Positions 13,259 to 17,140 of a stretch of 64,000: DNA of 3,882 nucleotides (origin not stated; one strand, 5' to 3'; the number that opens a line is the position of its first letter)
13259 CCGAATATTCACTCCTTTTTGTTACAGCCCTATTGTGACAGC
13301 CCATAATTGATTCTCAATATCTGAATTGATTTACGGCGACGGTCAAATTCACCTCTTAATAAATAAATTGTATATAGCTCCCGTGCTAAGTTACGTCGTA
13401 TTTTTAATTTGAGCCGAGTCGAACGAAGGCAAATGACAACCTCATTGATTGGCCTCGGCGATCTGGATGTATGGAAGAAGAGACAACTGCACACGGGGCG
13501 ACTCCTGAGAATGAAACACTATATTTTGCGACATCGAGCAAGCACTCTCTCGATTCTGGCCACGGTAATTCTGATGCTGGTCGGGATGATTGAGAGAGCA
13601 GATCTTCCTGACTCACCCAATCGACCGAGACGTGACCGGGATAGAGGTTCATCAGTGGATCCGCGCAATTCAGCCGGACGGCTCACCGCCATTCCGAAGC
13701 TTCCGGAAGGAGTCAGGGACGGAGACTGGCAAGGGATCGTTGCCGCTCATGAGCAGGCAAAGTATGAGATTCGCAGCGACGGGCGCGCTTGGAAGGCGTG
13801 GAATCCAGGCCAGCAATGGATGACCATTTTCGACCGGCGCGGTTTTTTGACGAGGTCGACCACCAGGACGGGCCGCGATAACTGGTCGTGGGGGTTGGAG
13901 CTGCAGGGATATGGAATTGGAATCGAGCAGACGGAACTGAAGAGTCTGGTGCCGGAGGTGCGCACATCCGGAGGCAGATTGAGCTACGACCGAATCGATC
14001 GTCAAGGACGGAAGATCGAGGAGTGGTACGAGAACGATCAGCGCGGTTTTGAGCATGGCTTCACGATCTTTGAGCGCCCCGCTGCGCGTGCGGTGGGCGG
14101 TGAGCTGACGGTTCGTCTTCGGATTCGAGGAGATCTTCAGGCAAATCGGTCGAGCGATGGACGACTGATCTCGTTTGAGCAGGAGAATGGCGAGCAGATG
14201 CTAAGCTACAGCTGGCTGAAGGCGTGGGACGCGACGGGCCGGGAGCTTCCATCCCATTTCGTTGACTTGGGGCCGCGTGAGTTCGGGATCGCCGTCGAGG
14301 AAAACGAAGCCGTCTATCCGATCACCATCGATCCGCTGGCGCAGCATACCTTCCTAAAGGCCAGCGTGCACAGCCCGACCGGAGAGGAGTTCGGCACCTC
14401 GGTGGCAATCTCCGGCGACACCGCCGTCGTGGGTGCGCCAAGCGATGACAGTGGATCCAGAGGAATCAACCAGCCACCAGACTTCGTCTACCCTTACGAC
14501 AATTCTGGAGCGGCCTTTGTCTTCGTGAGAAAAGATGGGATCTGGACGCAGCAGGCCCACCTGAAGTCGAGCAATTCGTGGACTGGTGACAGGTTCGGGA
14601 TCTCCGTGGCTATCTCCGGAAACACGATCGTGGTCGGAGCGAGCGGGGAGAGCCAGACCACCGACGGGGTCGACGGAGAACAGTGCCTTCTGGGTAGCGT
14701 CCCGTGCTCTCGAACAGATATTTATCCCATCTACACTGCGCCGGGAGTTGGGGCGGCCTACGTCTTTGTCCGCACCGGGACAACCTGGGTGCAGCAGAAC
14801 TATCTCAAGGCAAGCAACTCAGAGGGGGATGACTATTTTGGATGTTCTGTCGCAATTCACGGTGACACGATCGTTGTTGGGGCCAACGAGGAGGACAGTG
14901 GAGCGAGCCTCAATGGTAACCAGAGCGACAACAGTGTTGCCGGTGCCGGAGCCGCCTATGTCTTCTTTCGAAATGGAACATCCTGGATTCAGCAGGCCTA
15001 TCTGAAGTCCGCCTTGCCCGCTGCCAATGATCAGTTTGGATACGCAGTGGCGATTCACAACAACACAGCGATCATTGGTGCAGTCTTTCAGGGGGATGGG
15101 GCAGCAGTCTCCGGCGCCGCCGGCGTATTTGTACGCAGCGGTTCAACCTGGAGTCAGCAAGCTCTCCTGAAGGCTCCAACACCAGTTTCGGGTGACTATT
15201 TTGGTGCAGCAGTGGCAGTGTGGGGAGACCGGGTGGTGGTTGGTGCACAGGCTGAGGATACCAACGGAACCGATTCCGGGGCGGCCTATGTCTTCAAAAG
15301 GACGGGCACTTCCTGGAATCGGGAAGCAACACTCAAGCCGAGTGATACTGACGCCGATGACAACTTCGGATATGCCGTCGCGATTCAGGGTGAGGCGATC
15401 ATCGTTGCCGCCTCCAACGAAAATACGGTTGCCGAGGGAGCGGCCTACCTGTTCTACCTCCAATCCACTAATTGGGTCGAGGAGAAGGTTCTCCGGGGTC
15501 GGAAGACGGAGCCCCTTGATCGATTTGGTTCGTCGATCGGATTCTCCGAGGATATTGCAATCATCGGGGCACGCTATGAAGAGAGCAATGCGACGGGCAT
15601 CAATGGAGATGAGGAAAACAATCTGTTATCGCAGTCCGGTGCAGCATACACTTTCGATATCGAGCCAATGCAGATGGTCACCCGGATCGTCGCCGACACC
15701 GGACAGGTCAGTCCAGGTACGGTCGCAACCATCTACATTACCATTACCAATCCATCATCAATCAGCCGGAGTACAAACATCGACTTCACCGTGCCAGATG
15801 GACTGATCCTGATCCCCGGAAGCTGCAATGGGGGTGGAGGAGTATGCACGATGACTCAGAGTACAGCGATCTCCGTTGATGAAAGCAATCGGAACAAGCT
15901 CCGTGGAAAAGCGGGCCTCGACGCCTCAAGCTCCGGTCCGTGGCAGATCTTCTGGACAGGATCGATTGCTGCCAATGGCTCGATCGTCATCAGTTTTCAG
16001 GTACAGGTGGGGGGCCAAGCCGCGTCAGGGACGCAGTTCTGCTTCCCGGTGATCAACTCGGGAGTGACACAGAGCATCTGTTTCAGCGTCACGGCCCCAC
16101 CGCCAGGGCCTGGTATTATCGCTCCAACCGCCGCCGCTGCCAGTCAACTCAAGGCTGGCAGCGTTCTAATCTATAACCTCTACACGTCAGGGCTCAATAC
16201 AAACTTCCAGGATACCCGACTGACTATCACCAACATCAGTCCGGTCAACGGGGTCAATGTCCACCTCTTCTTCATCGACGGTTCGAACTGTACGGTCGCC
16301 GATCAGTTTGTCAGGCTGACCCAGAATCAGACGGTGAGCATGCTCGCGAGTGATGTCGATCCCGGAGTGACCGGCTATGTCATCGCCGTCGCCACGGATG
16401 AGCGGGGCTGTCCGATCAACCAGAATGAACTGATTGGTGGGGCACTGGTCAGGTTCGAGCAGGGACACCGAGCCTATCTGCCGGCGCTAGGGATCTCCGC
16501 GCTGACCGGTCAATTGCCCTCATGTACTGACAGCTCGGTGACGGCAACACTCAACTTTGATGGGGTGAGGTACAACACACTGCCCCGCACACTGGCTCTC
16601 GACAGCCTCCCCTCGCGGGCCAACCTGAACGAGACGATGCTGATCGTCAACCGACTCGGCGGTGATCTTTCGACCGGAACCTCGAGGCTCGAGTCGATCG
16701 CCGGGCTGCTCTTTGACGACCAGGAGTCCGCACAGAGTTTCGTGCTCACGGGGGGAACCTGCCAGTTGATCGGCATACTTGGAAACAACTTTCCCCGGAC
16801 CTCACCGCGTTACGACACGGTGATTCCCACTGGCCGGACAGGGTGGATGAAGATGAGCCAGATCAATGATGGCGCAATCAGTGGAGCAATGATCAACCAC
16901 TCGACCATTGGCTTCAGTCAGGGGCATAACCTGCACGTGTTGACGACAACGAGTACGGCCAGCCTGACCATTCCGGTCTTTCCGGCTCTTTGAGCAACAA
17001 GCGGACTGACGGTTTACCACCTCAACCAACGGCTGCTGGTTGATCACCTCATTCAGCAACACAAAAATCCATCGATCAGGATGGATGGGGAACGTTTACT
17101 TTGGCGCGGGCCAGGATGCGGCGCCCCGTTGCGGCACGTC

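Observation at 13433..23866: Two giant secreted beta-propeller proteins (FG-GAP vs Kelch) sharing an unassigned ~280 aa C-terminal domain, flanking a CadC-like TolB-propeller regulator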

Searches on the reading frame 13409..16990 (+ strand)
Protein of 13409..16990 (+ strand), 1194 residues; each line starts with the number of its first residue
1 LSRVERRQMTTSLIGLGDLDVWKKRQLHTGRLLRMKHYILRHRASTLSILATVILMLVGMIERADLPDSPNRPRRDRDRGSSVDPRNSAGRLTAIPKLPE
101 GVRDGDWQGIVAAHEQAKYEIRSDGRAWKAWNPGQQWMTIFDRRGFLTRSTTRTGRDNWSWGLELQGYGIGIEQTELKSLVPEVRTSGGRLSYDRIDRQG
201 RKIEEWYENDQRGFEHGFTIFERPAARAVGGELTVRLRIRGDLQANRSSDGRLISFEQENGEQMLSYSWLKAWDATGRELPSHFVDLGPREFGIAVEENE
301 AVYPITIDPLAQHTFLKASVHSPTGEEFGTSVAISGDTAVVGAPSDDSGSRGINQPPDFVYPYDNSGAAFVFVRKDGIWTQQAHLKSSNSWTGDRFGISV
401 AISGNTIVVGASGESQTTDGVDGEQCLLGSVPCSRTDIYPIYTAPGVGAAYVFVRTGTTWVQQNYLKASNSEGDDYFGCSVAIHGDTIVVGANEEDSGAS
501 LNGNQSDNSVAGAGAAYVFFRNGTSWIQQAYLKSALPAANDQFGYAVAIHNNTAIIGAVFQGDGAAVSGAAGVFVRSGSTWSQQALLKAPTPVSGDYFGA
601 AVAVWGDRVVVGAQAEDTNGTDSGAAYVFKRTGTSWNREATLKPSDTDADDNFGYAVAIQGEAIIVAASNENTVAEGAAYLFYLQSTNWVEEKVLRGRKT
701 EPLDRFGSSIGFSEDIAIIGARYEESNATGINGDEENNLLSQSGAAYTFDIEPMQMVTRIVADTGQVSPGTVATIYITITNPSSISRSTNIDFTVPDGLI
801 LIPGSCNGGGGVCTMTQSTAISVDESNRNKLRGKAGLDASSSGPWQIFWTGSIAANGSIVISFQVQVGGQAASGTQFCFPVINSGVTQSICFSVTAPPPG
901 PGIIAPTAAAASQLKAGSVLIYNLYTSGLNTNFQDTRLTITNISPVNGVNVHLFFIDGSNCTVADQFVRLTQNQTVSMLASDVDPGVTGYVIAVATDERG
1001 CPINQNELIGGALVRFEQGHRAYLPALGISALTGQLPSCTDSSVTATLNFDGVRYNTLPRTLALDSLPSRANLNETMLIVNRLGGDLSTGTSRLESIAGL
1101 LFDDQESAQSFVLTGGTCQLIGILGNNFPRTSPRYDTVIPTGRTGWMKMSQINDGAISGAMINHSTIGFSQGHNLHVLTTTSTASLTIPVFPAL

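Call 4: search_protein_families(library=pfam, proteins=[window:13409-16990:+], max_evalue=0.01)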
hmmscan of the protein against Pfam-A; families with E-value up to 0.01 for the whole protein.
window:13409-16990:+ (1194 aa): 1 family
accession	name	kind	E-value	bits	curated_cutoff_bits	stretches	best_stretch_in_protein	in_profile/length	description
PF14312.12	FG-GAP_2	-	6.4e-73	241.2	23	7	581-629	1-49/49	FG-GAP repeat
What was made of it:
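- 13409..16993 (+): ORF A, 1194 aa from the first possible start (likely start ATG 13511). Order: N-terminal hydrophobic signal/anchor, ~250-aa N-terminal region, FG-GAP_2 propeller, Cys-rich Ig-like pre-domain, C-terminal module. FG-GAP_2, 7 stretches, E 6.4e-73 (call 4).
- Checked: Pfam (call 4): A has 7 FG-GAP_2 repeats (E 6e-73).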

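Call 5: search_protein_families(library=ncbifam, proteins=[window:13409-16990:+], max_evalue=0.01)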
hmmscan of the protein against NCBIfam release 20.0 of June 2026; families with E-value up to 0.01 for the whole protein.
window:13409-16990:+ (1194 aa): 0 families

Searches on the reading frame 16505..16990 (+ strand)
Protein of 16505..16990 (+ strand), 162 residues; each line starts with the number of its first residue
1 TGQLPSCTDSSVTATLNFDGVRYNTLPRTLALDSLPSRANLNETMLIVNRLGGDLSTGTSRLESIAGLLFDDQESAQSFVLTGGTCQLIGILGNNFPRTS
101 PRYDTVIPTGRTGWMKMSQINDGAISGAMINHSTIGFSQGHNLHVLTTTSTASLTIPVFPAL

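Call 60: predict_structure(alignment_id=A3)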
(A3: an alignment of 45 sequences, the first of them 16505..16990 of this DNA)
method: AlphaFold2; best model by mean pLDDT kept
length: 162 residues; sequences in the alignment: 45
mean_pLDDT: 90.2   pTM: 0.81
mean pLDDT of the five models: 90.2, 89.2, 88.2, 87.9, 87.5
residues with pLDDT >= 90: 119; 70-90: 34; 50-70: 8; < 50: 1
segments of 3 or more residues with pLDDT < 50: none
pLDDT, mean of each block of 10 residues (from residue 1): 64 90 95 89 92 89 97 96 94 94 94 96 95 79 97 89 65
secondary structure, 60 per line:
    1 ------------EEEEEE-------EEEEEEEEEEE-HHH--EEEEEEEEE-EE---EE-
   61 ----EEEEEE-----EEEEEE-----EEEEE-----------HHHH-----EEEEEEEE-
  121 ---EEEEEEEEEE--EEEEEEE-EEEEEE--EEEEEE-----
elements in order: E13-18 E26-36 E43-51 E65-70 E76-81 E87-91 H103-106 E112-119 E124-133 E136-142 E144-149 E152-157
